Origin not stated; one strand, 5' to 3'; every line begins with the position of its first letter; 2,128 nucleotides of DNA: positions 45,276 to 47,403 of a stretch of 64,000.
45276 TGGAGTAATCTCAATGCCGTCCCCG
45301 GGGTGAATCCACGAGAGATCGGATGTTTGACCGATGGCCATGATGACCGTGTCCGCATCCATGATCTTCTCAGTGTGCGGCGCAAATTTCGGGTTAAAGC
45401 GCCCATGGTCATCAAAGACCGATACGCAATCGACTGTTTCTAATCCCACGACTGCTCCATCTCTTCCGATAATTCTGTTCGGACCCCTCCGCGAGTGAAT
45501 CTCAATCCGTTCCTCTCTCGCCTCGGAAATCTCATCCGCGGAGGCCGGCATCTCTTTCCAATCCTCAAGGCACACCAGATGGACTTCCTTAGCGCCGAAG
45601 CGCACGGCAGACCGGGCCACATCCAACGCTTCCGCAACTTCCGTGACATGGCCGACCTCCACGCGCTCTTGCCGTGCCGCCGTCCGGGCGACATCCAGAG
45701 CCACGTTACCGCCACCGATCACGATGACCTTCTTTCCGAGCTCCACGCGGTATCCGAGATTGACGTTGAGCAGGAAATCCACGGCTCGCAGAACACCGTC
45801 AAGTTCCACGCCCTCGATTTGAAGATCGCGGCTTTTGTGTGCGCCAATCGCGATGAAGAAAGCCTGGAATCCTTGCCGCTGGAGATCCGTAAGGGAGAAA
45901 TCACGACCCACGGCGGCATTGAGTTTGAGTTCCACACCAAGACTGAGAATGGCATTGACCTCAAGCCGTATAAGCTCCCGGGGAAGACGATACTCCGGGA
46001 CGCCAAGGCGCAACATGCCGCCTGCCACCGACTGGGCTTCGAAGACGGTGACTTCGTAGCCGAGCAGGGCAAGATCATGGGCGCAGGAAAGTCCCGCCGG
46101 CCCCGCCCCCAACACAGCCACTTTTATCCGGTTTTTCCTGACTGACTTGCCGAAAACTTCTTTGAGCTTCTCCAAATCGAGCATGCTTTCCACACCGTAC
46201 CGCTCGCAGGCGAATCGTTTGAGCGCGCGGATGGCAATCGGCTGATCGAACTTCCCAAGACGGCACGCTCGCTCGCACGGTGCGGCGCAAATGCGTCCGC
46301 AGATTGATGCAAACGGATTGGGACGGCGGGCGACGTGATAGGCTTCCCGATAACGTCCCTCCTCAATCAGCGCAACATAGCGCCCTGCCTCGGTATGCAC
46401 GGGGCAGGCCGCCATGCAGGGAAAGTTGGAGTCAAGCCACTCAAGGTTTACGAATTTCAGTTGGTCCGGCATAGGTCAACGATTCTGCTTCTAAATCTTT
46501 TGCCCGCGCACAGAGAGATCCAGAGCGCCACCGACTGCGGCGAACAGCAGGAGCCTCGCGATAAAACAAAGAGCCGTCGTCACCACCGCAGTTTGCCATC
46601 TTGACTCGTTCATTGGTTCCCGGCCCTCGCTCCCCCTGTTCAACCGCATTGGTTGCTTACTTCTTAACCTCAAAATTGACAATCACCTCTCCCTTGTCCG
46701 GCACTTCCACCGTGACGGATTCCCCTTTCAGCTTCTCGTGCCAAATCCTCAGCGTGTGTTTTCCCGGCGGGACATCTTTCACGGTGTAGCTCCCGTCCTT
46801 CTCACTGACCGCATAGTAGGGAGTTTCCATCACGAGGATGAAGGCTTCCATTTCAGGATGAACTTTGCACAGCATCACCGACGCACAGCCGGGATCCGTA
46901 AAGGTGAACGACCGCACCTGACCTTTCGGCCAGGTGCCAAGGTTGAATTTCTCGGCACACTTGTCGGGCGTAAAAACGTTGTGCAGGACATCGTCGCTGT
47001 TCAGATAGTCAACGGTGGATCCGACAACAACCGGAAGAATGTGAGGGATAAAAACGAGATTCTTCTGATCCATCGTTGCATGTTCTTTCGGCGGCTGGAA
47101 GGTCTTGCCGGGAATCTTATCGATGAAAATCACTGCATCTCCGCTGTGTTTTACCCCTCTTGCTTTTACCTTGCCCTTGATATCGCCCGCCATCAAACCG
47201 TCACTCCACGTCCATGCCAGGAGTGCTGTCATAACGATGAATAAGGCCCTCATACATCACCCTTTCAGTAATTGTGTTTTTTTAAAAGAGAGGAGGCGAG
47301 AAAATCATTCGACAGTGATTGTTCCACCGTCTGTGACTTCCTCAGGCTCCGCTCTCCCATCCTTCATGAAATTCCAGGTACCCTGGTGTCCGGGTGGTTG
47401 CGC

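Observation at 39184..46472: Rieske/split-cytochrome-b complex operon with an octaheme cytochrome c and a GltD-like NAD(P)-linked Fe-S flavoprotein subunit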

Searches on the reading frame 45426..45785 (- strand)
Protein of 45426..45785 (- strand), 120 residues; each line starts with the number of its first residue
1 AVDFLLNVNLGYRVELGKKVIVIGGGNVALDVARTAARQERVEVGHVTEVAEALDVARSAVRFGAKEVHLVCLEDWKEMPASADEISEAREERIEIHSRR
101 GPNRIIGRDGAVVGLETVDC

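Call 96: search_solved_structures(query=window:45426-45785:-, max_evalue=0.01, show_alignments=5)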
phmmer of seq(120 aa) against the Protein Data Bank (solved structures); distinct sequences matched with E-value up to 0.01: 12.
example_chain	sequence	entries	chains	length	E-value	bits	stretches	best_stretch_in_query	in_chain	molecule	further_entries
9n5u_A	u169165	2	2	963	2e-13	54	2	2-38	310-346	NfnA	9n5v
9bov_A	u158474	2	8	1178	1.3e-12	51.4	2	53-113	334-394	Molybdopterin oxidoreductase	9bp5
8oh5_C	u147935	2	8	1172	2.9e-11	47.1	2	2-38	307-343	Formate dehydrogenase-O, major subunit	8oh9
4ylf_B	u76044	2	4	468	6.1e-07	33.1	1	53-116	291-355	Dihydropyrimidine dehydrogenase subunit A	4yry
5jca_L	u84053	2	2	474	2.2e-06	31.3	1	53-110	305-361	NADH-dependent Ferredoxin:NADP Oxidoreductase (NfnI) subunit alpha | NADH-dependent Ferredoxin:NADP Oxidoreductase subunit alpha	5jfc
2vdc_G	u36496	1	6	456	7.2e-06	29.7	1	53-117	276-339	GLUTAMATE SYNTHASE [NADPH] SMALL CHAIN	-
6s6s_G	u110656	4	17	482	8.8e-06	29.4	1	53-117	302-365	Glutamate synthase [NADPH] small chain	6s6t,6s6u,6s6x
5vj7_A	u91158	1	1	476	0.00013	25.7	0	14-39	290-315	Oxidoreductase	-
7mfm_I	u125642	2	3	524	0.0013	22.4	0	16-74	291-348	Glutamate synthase (NADPH) small chain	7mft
1h7x_A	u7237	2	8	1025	0.0058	20.3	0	53-117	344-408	DIHYDROPYRIMIDINE DEHYDROGENASE | Dihydropyrimidine dehydrogenase [NADP(+)]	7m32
7m31_A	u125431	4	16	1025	0.0058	20.3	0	53-117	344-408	Dihydropyrimidine dehydrogenase [NADP(+)]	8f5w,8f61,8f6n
1gt8_A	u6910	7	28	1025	0.0059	20.3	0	53-117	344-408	DIHYDROPYRIMIDINE DEHYDROGENASE | Dihydropyrimidine dehydrogenase [NADP(+)]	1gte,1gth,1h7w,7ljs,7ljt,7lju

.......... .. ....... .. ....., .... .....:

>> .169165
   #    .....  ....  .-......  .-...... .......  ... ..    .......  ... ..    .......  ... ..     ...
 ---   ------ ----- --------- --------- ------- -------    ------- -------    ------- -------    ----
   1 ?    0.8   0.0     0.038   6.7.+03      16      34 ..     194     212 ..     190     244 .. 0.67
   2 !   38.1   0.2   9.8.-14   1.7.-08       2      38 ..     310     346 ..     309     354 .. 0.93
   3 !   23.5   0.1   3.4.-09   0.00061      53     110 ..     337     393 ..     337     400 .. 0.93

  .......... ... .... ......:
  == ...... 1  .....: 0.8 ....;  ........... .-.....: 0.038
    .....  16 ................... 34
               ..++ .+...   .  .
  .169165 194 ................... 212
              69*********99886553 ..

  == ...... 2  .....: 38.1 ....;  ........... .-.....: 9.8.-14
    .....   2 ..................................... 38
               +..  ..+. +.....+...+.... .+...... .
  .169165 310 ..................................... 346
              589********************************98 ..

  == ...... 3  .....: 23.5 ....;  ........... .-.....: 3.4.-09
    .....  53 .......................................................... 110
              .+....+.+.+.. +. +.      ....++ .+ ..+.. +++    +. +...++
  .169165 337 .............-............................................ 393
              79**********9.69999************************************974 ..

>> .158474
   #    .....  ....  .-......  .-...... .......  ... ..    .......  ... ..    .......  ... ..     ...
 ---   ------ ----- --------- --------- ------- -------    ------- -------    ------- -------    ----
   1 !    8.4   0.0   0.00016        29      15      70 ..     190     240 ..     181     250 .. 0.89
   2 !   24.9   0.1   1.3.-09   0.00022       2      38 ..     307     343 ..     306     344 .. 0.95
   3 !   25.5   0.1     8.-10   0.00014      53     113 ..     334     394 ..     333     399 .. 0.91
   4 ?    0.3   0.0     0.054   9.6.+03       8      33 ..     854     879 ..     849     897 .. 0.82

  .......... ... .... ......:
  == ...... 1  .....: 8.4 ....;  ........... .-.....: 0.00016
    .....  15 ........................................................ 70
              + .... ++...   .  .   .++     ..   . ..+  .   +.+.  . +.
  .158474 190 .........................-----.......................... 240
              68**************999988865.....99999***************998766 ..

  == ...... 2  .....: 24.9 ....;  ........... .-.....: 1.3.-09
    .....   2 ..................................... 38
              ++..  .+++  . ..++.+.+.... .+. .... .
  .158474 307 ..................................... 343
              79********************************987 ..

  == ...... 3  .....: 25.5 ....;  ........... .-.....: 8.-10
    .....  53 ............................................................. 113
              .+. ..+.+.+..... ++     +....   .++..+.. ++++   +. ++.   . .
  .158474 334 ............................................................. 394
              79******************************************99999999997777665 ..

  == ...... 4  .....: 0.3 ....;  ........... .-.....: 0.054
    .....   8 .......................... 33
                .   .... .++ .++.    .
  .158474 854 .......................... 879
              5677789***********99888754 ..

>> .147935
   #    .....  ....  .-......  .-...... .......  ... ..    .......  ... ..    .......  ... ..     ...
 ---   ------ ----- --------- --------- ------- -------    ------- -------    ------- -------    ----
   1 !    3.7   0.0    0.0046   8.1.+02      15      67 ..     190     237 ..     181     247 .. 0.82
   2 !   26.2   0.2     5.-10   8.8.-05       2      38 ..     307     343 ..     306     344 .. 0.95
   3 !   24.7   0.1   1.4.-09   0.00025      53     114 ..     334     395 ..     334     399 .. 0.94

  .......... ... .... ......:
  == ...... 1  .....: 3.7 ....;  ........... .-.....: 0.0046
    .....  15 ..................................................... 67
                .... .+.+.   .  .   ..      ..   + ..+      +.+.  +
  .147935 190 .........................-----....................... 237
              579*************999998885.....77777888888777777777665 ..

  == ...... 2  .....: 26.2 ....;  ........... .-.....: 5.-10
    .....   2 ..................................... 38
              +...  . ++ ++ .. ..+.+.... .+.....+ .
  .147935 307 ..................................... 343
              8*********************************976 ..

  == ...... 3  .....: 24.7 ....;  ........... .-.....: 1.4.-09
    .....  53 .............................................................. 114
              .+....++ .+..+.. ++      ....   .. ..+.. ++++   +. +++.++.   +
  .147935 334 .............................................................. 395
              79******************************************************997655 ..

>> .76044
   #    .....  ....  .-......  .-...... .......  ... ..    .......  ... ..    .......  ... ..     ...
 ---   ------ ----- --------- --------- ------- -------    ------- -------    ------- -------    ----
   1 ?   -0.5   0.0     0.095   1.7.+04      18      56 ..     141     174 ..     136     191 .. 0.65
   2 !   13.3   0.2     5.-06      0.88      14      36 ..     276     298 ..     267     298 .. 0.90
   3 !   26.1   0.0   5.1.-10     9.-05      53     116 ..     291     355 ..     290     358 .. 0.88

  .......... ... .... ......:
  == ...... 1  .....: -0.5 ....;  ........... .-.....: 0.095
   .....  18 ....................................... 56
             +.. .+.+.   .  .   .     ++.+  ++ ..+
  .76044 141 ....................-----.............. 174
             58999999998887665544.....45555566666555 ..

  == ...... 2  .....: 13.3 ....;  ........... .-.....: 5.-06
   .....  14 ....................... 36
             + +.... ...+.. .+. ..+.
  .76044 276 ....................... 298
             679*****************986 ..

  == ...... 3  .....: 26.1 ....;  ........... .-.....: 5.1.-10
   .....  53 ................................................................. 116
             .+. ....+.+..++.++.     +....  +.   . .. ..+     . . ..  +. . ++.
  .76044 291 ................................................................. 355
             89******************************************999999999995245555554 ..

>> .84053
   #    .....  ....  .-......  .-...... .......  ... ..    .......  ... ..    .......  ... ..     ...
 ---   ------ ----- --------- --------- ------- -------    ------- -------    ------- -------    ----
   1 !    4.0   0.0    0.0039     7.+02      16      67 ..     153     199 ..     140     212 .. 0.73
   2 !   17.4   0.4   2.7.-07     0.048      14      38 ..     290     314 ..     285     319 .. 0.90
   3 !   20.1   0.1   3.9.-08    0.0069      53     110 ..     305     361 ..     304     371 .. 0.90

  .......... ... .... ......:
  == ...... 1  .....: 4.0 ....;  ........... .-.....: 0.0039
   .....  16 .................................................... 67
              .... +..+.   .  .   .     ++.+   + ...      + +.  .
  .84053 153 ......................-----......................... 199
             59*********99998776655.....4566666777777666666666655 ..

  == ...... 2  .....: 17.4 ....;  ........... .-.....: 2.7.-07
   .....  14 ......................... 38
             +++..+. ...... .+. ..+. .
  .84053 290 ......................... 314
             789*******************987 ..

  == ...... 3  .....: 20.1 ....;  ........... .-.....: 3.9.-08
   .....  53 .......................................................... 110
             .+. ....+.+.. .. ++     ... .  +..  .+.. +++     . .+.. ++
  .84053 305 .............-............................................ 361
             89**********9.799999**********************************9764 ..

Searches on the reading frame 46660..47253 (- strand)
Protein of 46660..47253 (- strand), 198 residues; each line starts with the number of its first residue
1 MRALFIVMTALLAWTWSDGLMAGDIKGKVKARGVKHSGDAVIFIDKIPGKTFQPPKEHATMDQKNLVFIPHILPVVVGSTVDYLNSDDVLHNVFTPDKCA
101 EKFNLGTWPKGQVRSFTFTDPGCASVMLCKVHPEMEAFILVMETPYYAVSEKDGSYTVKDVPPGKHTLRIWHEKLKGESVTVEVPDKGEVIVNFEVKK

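Call 3: search_protein_families(library=pfam, proteins=[window:46660-47253:-], max_evalue=0.01)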
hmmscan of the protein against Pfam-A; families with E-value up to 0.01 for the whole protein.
window:46660-47253:- (198 aa): 5 families
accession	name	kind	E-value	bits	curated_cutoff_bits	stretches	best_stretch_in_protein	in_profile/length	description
PF13620.12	CarboxypepD_reg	-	5.7e-06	27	32.3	1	143-196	27-81/82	Carboxypeptidase regulatory-like domain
PF09430.16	EMC7_beta-sandw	-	1.5e-05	25.6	26.6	1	145-189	20-64/122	ER membrane protein complex subunit 7, beta-sandwich domain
PF13715.12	CarbopepD_reg_2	-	2.7e-05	24.5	32.2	1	137-197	17-77/88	CarboxypepD_reg-like domain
PF14686.12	fn3_3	-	0.0005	20.2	24.4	1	146-184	27-67/75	Polysaccharide lyase family 4, domain II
PF00127.26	Copper-bind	-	0.0031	18.4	21.2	0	59-136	5-93/99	Copper binding proteins, plastocyanin/azurin family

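Call 14: search_protein_families(library=ncbifam, proteins=[window:46660-47253:-], max_evalue=0.01)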
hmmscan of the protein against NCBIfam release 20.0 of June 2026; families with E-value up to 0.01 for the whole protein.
window:46660-47253:- (198 aa): 1 family
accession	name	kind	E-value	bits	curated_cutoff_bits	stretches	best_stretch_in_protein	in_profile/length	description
TIGR02657.1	amicyanin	equivalog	0.0014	18.9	110.2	1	73-140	13-81/83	amicyanin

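Call 65: search_solved_structures(query=window:46660-47253:-, max_evalue=1, show_alignments=2)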
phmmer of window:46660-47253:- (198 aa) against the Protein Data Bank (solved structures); distinct sequences matched with E-value up to 1: 19.
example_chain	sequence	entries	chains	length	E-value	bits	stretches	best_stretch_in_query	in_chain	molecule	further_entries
6hbe_A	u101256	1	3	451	0.0018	21.1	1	61-143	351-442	Copper-containing nitrite reductase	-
4p5r_A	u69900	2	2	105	0.005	19.6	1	71-141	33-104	Amicyanin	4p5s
9cck_A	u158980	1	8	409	0.012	18.4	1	69-140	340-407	Copper-containing nitrite reductase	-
1sf3_A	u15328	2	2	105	0.013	18.2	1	71-141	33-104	Amicyanin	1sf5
1sfd_A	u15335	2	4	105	0.019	17.8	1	71-141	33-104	Amicyanin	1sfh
1mda_A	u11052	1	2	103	0.025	17.4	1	71-141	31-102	AMICYANIN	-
1aac_A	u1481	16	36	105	0.025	17.3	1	71-141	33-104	AMICYANIN | PROTEIN (AMICYANIN)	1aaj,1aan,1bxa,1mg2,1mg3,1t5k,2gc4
2gb2_A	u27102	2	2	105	0.035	16.9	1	71-141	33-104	Amicyanin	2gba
2qdv_A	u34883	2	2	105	0.035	16.9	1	72-141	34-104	Amicyanin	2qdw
9c7v_B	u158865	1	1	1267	0.057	16.2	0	148-185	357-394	BOS complex subunit NOMO2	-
3ie9_A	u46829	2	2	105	0.059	16.2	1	72-140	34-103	Amicyanin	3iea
2idt_A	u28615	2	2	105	0.092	15.5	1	72-139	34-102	Amicyanin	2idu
3rym_A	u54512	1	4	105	0.11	15.2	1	72-137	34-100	Amicyanin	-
2idq_A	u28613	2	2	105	0.12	15.2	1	72-137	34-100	Amicyanin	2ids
1bxu_A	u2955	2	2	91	0.13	15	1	62-132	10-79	PLASTOCYANIN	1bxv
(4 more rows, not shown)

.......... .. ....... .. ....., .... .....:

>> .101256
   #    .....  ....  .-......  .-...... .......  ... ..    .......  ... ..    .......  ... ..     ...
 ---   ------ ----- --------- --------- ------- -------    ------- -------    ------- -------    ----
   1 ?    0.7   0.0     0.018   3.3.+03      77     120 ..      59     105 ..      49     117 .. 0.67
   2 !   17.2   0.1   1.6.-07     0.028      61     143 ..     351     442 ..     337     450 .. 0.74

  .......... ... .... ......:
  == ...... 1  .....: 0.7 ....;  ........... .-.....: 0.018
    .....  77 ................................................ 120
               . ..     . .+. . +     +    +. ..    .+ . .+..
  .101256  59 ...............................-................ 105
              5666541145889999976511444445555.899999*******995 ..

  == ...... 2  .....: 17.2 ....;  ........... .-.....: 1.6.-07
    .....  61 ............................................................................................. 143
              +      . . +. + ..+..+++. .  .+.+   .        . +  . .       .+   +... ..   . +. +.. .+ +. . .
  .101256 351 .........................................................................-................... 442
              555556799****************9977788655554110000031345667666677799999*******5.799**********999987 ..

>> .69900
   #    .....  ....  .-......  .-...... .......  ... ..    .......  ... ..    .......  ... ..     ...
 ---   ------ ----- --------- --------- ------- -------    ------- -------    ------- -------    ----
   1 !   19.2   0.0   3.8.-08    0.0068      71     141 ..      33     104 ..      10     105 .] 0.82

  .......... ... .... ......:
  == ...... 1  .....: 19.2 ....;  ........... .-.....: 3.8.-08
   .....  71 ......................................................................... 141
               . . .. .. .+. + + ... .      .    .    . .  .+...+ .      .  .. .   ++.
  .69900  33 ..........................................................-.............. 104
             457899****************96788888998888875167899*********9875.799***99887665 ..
